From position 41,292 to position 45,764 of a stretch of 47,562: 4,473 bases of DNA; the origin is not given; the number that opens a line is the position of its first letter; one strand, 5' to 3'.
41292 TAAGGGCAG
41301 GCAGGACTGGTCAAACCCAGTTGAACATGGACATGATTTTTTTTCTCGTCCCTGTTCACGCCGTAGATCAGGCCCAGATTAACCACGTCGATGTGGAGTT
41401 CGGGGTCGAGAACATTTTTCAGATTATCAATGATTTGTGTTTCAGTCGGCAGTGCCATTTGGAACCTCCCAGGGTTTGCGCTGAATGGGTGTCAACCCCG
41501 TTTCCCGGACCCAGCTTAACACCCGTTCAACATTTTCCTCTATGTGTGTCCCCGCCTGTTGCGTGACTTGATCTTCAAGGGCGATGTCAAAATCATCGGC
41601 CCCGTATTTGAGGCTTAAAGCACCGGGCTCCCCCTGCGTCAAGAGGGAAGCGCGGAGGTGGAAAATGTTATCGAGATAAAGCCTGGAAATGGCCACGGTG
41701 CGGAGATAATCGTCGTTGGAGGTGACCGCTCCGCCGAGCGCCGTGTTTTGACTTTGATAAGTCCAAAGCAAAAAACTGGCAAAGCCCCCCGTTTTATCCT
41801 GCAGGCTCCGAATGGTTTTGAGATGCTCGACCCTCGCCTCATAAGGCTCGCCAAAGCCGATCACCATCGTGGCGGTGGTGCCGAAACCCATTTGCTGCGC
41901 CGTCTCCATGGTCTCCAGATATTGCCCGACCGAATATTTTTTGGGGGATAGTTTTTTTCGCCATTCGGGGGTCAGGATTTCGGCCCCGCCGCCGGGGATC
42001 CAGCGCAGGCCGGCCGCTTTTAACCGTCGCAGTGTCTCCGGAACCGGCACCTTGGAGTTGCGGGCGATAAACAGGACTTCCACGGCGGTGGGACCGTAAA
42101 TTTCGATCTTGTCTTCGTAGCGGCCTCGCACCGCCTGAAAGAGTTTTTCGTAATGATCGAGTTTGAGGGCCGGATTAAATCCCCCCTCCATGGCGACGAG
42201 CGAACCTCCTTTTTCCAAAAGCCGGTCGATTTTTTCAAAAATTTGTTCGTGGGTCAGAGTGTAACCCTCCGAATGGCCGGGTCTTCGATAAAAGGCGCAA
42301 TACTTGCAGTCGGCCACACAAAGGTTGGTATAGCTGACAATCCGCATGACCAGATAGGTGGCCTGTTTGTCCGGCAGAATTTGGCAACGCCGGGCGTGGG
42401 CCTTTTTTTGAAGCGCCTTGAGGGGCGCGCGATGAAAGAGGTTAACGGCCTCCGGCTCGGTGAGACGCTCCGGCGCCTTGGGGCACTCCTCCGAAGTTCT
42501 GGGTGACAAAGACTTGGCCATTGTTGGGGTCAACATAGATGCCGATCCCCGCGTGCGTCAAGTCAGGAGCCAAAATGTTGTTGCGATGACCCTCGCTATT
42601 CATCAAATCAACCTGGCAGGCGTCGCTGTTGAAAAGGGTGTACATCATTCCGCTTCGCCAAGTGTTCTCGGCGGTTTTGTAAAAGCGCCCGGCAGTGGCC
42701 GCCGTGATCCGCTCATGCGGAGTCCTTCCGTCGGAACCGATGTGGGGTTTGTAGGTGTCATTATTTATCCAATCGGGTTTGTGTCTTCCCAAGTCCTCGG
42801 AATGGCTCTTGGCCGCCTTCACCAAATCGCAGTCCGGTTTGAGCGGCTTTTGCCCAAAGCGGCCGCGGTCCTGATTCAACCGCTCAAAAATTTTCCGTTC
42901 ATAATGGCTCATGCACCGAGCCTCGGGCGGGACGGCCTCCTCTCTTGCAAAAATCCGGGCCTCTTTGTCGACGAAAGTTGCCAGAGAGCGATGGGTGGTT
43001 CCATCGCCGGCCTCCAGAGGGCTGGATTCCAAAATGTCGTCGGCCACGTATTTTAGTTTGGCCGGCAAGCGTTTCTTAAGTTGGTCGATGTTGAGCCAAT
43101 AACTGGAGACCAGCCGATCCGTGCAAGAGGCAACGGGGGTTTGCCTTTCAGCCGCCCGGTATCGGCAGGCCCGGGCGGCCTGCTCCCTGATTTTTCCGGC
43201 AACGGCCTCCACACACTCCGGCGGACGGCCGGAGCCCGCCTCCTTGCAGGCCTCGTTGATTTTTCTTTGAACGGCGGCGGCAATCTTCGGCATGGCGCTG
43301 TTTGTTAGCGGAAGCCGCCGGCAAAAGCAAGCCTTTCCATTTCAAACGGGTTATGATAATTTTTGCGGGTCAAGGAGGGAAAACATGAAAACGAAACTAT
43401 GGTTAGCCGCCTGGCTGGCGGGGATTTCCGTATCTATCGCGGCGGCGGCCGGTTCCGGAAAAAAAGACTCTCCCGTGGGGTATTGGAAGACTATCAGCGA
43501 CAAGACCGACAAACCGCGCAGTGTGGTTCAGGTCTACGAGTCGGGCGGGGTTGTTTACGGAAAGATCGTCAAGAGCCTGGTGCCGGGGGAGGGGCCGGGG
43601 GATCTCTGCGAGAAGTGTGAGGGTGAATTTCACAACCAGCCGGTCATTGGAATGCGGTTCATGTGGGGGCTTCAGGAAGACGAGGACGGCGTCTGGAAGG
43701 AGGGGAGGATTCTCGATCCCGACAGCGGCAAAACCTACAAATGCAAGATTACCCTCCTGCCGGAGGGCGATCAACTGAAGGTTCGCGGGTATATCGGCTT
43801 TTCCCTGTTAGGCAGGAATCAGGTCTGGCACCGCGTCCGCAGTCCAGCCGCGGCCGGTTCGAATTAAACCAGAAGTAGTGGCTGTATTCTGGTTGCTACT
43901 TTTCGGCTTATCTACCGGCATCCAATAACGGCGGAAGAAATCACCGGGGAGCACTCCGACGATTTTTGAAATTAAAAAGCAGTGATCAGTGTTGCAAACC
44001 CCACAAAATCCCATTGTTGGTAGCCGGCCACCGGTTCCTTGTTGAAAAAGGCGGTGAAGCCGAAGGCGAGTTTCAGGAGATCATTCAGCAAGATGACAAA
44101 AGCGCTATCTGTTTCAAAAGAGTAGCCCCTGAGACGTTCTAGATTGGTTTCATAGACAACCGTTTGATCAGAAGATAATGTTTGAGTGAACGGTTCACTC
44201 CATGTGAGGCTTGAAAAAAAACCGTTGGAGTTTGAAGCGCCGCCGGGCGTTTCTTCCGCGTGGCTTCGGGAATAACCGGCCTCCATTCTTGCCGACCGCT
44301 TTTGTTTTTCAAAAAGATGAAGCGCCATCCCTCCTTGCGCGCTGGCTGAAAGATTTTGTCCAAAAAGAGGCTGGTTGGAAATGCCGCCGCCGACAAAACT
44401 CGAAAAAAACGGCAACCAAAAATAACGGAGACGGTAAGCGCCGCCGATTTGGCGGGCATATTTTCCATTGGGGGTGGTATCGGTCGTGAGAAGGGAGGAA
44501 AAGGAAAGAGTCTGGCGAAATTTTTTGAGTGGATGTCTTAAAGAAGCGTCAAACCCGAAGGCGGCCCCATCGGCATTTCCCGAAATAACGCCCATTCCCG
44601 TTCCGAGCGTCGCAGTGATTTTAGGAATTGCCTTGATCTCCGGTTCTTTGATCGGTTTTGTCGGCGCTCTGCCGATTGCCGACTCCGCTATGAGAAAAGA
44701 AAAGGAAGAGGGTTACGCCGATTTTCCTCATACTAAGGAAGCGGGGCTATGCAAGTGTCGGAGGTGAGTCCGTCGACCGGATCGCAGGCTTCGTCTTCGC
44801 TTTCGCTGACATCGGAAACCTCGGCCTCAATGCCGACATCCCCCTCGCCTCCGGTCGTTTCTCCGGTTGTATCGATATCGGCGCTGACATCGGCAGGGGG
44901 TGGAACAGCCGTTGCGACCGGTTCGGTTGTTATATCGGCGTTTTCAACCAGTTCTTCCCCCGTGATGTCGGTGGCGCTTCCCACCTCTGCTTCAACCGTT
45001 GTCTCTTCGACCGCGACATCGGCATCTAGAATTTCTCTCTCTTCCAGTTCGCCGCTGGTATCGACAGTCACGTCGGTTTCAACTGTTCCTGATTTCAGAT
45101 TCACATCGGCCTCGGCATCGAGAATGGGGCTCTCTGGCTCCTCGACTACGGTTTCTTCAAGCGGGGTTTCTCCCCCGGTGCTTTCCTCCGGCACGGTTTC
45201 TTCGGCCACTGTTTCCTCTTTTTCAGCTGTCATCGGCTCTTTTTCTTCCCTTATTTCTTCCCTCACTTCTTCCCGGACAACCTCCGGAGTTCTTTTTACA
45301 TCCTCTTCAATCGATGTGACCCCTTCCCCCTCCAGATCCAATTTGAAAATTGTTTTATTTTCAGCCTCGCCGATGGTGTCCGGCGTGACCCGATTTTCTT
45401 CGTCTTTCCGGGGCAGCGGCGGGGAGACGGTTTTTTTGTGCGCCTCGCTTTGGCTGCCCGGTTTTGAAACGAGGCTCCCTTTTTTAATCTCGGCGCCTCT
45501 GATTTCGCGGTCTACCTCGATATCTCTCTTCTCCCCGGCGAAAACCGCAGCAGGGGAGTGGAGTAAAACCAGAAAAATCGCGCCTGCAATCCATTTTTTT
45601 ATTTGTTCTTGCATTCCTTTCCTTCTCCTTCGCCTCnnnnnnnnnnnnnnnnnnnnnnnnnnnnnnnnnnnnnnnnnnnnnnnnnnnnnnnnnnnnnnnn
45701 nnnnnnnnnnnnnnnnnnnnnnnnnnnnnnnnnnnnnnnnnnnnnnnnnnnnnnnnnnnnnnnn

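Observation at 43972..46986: Second TPR-barrel operon: OM TPR-barrel, then a hyper-acidic secreted protein, then a DUF481-like barrel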

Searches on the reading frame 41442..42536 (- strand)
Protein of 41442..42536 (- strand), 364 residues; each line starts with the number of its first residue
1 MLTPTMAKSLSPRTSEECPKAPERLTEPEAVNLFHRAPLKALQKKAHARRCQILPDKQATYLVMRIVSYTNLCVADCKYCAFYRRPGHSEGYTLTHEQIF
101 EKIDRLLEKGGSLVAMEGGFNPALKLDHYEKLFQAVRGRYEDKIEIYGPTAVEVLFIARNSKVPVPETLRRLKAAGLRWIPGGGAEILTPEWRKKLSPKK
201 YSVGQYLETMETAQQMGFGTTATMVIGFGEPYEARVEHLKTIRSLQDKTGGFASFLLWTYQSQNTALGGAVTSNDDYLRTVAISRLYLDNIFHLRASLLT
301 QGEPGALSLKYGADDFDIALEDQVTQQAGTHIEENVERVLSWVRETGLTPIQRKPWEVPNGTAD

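Call 9: search_protein_families(library=pfam, proteins=[window:41442-42536:-], max_evalue=0.1)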
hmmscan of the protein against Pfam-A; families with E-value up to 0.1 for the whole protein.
window:41442-42536:- (364 aa): 3 families
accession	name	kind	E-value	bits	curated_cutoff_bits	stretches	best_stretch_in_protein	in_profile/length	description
PF04055.27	Radical_SAM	-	1.2e-19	71.5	29.5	1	68-241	2-165/166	Radical SAM superfamily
PF19288.4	CofH_C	-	1.1e-14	54.8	27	1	251-353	3-112/125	CofH/MqnC C-terminal region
PF13353.11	Fer4_12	-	0.093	13.5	22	0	64-143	6-84/137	4Fe-4S single cluster domain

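Call 10: search_protein_families(library=ncbifam, proteins=[window:41442-42536:-], max_evalue=0.1)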
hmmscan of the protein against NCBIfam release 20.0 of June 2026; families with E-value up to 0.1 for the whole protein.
window:41442-42536:- (364 aa): 22 families
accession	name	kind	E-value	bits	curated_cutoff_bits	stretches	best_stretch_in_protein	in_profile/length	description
TIGR03699.1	menaquin_MqnC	equivalog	3.4e-110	368.1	428.1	1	23-354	1-336/342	cyclic dehypoxanthinyl futalosine synthase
NF006277.0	PRK08445.1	equivalog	1.2e-86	290.8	576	1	23-354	2-339/348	dehypoxanthine futalosine cyclase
TIGR00423.1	TIGR00423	subfamily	3.8e-77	259.6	260.25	1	60-354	2-304/310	CofH family radical SAM protein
TIGR03700.1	mena_SCO4494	equivalog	9.8e-75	251.6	434.55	1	21-354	7-345/351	aminofutalosine synthase MqnE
NF005609.0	PRK07360.1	equivalog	2.4e-65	220.7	426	1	21-354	17-362/374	7,8-didemethyl-8-hydroxy-5-deazariboflavin synthase subunit CofH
TIGR03551.1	F420_cofH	equivalog_domain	3.7e-61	206.9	374.1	1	26-354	2-339/345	5-amino-6-(D-ribitylamino)uracil--L-tyrosine 4-hydroxyphenyl transferase CofH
NF006276.0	PRK08444.1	equivalog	3.7e-51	174.2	560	1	23-354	11-344/353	aminofutalosine synthase MqnE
NF006687.0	PRK09234.1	equivalog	6.6e-49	166.8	1018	1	19-347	486-824/849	bifunctional FO biosynthesis protein CofGH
NF004580.0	PRK05926.1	equivalog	6e-45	154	583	1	24-329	27-339/370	hypothetical protein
NF004884.0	PRK06245.1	equivalog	2.4e-12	46.4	209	2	57-112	9-62/340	7,8-didemethyl-8-hydroxy-5-deazariboflavin synthase subunit CofG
TIGR03550.1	F420_cofG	equivalog_domain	2.7e-12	46.5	213.35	1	67-316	8-263/322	7,8-didemethyl-8-hydroxy-5-deazariboflavin synthase CofG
TIGR03956.1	rSAM_HydE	equivalog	1.4e-10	41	254.6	1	39-288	28-259/340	[FeFe] hydrogenase H-cluster radical SAM maturase HydE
TIGR03910.1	pyrrolys_PylB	equivalog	1.5e-07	30.7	348.2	1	65-302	58-281/347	methylornithine synthase PylB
TIGR00433.2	bioB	equivalog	7e-07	28.8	225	2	204-287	170-250/307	biotin synthase BioB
TIGR03957.1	rSAM_HmdB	equivalog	5.7e-06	25.7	320.9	1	66-350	41-315/317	5,10-methenyltetrahydromethanopterin hydrogenase cofactor biosynthesis protein HmdB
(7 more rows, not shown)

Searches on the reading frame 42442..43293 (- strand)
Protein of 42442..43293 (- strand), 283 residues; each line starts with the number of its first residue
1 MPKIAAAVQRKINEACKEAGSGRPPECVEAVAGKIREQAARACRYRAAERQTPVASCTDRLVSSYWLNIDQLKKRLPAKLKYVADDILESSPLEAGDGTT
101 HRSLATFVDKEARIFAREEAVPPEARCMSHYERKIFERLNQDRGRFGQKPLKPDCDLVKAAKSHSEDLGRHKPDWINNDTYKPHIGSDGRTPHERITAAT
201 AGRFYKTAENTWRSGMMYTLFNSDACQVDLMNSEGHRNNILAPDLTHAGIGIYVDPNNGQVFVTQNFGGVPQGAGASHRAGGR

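Call 9: search_protein_families(library=pfam, proteins=[window:42442-43293:-], max_evalue=0.1)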
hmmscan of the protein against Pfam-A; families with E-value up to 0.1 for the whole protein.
window:42442-43293:- (283 aa): 1 family
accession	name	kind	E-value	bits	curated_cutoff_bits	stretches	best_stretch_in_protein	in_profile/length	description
PF00188.32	CAP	-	6.4e-13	50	21.1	1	137-267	2-117/117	Cysteine-rich secretory protein family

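Call 10: search_protein_families(library=ncbifam, proteins=[window:42442-43293:-], max_evalue=0.1)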
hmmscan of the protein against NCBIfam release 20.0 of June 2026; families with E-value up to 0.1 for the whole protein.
window:42442-43293:- (283 aa): 3 families
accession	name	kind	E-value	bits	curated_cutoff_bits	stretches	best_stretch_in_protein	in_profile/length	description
TIGR02909.1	spore_YkwD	subfamily_domain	7.1e-13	48.6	171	1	129-267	2-125/127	uncharacterized protein, YkwD family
NF052539.1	DivAsocLipDalA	equivalog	1.5e-07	31.4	200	1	132-265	48-166/169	divisome-associated lipoprotein DalA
NF006224.0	PRK08351.1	equivalog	0.052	13.5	108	0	36-68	2-32/61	DNA-directed RNA polymerase subunit E''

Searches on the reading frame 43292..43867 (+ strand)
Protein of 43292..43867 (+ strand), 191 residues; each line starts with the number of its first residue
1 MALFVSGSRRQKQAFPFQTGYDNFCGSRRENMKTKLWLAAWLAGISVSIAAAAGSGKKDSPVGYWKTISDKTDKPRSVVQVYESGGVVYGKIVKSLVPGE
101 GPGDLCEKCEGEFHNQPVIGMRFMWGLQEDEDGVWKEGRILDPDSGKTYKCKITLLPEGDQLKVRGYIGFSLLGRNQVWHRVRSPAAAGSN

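Call 9: search_protein_families(library=pfam, proteins=[window:43292-43867:+], max_evalue=0.1)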
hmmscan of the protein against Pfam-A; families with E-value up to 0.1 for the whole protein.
window:43292-43867:+ (191 aa): 1 family
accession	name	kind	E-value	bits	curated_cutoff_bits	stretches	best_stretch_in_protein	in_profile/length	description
PF09917.15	DUF2147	-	6.6e-33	114.1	27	1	63-181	1-112/112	Uncharacterized protein conserved in bacteria (DUF2147)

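Call 10: search_protein_families(library=ncbifam, proteins=[window:43292-43867:+], max_evalue=0.1)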
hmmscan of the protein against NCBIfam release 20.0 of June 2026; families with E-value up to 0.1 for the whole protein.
window:43292-43867:+ (191 aa): 0 families

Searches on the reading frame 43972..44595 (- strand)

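Call 9: search_protein_families(library=pfam, proteins=[window:43972-44595:-], max_evalue=0.1)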
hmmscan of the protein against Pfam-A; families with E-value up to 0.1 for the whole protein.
window:43972-44595:- (207 aa): 1 family
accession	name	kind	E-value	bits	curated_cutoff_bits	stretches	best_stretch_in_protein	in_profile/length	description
PF04338.18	DUF481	-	5.4e-13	49.9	21.1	1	5-207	9-210/210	Protein of unknown function, DUF481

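Call 10: search_protein_families(library=ncbifam, proteins=[window:43972-44595:-], max_evalue=0.1)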
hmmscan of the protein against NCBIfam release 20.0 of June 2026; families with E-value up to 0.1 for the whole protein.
window:43972-44595:- (207 aa): 0 families

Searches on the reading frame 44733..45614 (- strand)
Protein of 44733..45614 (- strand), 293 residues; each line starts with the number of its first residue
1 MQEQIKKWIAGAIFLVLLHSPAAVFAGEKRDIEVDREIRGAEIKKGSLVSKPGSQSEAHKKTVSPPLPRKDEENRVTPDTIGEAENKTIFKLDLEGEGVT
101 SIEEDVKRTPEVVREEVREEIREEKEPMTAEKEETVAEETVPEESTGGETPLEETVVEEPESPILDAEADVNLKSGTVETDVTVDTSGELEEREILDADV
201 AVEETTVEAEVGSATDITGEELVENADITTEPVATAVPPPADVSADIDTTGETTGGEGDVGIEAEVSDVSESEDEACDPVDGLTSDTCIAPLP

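Call 9: search_protein_families(library=pfam, proteins=[window:44733-45614:-], max_evalue=0.1)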
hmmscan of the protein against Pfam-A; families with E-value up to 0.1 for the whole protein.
window:44733-45614:- (293 aa): 1 family
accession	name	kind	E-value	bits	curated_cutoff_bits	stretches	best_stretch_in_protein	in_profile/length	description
PF16930.11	Porin_5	-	0.06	12.3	22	1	103-143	59-98/535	Putative porin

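Call 10: search_protein_families(library=ncbifam, proteins=[window:44733-45614:-], max_evalue=0.1)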
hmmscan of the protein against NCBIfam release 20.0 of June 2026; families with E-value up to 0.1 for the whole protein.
window:44733-45614:- (293 aa): 0 families
